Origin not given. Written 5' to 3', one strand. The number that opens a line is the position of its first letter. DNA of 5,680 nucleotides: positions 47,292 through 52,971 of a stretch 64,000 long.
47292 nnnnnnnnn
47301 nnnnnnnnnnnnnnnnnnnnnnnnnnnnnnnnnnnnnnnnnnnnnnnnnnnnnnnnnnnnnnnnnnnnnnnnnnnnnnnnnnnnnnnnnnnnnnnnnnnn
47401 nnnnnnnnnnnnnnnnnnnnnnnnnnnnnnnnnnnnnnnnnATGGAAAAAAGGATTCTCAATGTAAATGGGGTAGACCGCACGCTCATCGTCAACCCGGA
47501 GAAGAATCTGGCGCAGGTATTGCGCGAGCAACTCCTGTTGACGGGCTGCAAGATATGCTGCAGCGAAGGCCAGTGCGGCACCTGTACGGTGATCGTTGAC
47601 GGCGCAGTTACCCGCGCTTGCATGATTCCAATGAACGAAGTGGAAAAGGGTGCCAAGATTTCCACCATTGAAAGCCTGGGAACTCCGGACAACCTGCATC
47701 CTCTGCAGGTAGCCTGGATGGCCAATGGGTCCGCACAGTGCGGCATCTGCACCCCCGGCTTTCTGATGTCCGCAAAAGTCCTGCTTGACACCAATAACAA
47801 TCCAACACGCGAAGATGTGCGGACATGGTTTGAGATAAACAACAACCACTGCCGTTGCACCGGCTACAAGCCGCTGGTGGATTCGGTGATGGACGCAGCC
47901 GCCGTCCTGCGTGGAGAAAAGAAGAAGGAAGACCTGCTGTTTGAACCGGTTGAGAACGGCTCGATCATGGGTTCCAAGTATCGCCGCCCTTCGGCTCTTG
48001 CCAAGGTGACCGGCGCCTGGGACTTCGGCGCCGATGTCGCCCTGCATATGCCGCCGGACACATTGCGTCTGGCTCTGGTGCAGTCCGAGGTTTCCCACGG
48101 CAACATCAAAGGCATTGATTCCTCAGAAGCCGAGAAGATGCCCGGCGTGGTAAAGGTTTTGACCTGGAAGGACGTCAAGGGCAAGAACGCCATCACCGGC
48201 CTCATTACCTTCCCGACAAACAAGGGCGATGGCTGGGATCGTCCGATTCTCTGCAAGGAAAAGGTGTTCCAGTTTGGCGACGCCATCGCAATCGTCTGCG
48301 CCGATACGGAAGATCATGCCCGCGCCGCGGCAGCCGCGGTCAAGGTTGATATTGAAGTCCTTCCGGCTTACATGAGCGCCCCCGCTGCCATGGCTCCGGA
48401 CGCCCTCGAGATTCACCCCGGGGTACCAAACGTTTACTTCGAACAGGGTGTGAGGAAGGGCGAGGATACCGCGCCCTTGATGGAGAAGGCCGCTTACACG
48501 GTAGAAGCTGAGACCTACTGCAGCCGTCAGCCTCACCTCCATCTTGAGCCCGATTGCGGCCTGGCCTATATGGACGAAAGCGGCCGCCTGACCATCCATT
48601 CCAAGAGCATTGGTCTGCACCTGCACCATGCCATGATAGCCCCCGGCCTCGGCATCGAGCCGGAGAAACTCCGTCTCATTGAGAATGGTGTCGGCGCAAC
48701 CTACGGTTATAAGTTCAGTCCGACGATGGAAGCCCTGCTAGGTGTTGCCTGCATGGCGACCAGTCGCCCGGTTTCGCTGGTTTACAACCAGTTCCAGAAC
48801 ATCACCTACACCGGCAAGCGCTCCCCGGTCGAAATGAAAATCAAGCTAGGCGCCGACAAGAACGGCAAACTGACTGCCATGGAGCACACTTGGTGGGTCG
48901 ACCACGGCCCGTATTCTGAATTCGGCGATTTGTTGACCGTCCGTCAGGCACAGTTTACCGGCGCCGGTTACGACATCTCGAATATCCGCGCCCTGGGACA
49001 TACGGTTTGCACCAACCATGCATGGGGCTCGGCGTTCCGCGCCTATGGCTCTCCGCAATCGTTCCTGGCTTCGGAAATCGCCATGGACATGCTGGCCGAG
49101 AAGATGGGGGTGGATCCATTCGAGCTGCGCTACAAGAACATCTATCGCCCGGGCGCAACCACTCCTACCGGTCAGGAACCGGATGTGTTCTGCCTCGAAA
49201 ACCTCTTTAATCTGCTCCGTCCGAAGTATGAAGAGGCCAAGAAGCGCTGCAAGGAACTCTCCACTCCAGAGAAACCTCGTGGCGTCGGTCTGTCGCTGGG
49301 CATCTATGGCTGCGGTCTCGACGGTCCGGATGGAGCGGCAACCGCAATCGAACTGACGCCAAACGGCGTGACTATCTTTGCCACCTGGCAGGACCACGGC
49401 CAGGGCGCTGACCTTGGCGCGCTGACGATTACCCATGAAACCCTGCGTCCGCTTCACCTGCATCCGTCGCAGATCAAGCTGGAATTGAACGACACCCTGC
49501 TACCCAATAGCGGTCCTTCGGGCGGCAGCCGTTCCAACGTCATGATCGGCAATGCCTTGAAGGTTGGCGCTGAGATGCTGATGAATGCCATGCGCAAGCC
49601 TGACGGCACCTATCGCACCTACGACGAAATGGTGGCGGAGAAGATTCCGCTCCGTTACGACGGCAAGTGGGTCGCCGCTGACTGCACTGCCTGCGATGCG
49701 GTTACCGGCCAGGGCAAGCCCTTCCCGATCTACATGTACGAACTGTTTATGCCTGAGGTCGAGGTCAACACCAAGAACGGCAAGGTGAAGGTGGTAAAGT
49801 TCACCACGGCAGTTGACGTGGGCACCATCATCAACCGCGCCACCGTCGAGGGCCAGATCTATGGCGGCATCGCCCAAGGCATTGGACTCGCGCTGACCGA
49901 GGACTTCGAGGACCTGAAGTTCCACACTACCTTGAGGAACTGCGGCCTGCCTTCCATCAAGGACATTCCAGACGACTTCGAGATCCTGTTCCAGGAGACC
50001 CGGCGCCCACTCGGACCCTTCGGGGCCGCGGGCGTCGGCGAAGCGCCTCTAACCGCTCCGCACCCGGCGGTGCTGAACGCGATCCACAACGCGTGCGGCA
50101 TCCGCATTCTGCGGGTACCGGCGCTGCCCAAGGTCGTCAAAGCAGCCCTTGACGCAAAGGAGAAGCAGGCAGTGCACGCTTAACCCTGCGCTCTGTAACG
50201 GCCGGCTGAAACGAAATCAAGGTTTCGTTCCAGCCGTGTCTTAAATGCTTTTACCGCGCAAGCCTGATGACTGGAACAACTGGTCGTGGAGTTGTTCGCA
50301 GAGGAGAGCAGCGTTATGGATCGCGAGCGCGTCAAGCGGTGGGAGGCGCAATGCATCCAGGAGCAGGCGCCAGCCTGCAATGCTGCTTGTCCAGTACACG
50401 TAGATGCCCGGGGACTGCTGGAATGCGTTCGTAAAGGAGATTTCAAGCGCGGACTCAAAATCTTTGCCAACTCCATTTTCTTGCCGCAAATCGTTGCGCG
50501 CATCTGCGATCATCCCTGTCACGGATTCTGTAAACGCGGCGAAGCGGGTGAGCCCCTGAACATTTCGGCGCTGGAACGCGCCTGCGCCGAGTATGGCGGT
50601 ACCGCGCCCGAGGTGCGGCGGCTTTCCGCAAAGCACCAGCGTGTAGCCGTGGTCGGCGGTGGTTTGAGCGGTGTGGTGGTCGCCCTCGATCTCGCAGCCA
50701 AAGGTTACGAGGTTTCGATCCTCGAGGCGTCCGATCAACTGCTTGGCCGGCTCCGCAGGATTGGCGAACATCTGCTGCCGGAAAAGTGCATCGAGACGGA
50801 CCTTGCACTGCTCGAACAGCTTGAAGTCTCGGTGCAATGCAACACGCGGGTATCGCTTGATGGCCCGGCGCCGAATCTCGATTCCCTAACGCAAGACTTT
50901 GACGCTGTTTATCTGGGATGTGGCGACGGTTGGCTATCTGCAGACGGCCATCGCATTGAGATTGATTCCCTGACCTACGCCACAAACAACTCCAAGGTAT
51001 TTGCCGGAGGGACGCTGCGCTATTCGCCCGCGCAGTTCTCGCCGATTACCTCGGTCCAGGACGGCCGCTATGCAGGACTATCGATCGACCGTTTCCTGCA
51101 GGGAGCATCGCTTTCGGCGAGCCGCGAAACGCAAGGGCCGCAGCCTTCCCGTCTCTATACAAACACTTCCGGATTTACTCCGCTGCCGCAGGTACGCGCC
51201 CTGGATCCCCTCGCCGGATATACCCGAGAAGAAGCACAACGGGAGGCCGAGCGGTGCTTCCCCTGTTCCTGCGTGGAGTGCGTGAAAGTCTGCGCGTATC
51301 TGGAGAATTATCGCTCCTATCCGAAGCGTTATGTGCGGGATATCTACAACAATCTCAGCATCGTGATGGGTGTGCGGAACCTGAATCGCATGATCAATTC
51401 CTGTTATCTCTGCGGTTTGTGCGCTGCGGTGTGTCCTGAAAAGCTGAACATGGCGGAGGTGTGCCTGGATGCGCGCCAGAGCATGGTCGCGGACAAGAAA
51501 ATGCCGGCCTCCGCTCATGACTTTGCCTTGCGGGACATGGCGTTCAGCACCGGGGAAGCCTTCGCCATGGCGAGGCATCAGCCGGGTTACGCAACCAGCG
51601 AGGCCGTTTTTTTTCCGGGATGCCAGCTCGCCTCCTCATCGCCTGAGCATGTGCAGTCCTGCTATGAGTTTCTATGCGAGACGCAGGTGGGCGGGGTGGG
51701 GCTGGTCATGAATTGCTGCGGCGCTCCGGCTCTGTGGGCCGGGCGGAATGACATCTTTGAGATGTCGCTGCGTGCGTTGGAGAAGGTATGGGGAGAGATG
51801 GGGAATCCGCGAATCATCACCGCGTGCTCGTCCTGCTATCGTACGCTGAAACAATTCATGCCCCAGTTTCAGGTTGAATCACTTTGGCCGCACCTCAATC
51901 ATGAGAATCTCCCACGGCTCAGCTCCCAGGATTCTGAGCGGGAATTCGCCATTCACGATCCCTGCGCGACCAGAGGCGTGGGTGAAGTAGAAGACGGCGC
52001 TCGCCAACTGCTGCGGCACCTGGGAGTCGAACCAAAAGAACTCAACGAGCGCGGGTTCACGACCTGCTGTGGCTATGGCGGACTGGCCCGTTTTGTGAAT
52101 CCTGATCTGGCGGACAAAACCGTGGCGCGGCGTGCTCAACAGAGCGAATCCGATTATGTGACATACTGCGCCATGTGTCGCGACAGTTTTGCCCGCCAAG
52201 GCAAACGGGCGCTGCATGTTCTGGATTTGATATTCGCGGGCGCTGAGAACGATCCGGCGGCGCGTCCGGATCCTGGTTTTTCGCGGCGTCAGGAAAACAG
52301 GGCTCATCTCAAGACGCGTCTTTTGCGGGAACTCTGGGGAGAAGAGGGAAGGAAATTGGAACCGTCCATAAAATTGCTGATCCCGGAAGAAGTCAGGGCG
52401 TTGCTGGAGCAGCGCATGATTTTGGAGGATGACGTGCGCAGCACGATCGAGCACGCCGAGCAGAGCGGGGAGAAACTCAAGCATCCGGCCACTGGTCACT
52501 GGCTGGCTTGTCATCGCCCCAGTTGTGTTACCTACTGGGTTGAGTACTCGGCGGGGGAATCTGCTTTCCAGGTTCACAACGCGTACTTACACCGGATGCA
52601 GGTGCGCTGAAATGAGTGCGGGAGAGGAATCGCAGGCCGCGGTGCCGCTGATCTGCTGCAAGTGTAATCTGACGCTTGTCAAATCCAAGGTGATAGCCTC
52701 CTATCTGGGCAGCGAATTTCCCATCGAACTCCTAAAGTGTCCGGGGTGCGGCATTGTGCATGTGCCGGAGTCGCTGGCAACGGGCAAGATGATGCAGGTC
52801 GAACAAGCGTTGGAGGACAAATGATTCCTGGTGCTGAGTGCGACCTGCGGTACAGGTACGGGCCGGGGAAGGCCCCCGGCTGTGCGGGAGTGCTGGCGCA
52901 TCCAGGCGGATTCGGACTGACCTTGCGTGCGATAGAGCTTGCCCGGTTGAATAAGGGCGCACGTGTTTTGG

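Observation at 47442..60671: Mop-type aldehyde oxidoreductase operon carries a co-linear accessory gene set of mostly unassigned function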

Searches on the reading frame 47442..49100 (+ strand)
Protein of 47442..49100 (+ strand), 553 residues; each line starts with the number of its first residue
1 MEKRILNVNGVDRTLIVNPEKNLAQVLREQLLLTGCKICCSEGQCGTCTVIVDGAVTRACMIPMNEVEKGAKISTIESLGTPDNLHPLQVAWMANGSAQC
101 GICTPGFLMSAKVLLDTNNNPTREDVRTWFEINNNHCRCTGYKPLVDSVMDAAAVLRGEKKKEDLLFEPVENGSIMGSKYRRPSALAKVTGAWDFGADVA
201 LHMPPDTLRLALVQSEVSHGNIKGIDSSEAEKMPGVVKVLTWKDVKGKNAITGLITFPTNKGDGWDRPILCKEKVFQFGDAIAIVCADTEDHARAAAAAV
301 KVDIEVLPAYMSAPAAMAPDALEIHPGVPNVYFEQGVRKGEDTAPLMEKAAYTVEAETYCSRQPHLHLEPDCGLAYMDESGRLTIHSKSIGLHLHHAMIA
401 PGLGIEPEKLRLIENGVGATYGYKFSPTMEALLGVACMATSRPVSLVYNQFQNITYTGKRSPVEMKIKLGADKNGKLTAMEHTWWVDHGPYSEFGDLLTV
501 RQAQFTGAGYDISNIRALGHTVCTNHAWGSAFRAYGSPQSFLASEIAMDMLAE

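Call 46: search_solved_structures(query=window:47442-49100:+, max_evalue=1e-150, show_alignments=1)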
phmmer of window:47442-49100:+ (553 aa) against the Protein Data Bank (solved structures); distinct sequences matched with E-value up to 1e-150: 2.
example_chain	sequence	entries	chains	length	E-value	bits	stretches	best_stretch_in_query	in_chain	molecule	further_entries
1sij_A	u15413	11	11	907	1.1e-244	816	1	3-553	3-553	Aldehyde oxidoreductase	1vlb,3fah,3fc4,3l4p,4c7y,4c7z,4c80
1dgj_A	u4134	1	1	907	4.9e-234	780.9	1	1-553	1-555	ALDEHYDE OXIDOREDUCTASE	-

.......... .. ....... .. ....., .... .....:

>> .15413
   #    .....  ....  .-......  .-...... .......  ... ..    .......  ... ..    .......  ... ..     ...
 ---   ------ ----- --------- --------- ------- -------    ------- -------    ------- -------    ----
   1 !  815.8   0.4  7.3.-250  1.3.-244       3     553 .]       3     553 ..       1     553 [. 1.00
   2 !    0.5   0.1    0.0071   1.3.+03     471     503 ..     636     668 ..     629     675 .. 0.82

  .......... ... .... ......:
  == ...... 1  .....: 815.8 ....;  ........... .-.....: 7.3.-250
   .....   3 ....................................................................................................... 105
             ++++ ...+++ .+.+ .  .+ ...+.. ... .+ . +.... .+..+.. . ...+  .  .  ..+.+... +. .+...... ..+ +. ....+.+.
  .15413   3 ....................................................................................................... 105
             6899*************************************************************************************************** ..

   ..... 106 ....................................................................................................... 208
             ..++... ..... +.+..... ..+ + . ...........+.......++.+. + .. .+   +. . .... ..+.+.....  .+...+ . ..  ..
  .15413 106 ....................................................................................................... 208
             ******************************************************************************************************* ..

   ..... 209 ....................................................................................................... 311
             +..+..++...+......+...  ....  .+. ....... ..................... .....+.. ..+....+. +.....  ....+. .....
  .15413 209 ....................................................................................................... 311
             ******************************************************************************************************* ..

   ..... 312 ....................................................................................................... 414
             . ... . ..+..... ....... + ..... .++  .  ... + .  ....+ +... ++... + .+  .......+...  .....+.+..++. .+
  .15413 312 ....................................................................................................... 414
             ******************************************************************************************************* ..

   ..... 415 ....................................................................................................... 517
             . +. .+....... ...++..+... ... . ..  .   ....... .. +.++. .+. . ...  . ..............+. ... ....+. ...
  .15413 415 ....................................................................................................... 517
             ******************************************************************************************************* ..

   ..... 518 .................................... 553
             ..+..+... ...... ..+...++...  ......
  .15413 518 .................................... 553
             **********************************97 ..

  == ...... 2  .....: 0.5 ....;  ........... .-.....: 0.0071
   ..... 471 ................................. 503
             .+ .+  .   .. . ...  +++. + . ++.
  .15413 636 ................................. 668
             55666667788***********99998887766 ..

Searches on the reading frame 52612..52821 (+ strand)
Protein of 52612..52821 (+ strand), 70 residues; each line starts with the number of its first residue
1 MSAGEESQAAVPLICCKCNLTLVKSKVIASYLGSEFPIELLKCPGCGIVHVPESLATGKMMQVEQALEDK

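Call 4: search_protein_families(library=ncbifam, proteins=[window:52612-52821:+], max_evalue=0.001)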
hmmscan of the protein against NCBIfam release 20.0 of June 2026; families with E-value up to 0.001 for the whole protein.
window:52612-52821:+ (70 aa): 1 family
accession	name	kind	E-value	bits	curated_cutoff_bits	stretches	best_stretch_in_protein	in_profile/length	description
NF045645.1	DVU_1557_fam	equivalog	6.1e-26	90.4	60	1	13-70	3-60/60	DVU_1557 family redox protein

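Call 5: search_protein_families(library=pfam, proteins=[window:52612-52821:+], max_evalue=0.001)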
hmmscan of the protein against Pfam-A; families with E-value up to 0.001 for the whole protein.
window:52612-52821:+ (70 aa): 1 family
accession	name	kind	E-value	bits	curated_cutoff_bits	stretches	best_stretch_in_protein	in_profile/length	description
PF24292.1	DUF7479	-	6.4e-25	87.5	27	1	13-70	3-60/60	Domain of unknown function (DUF7479)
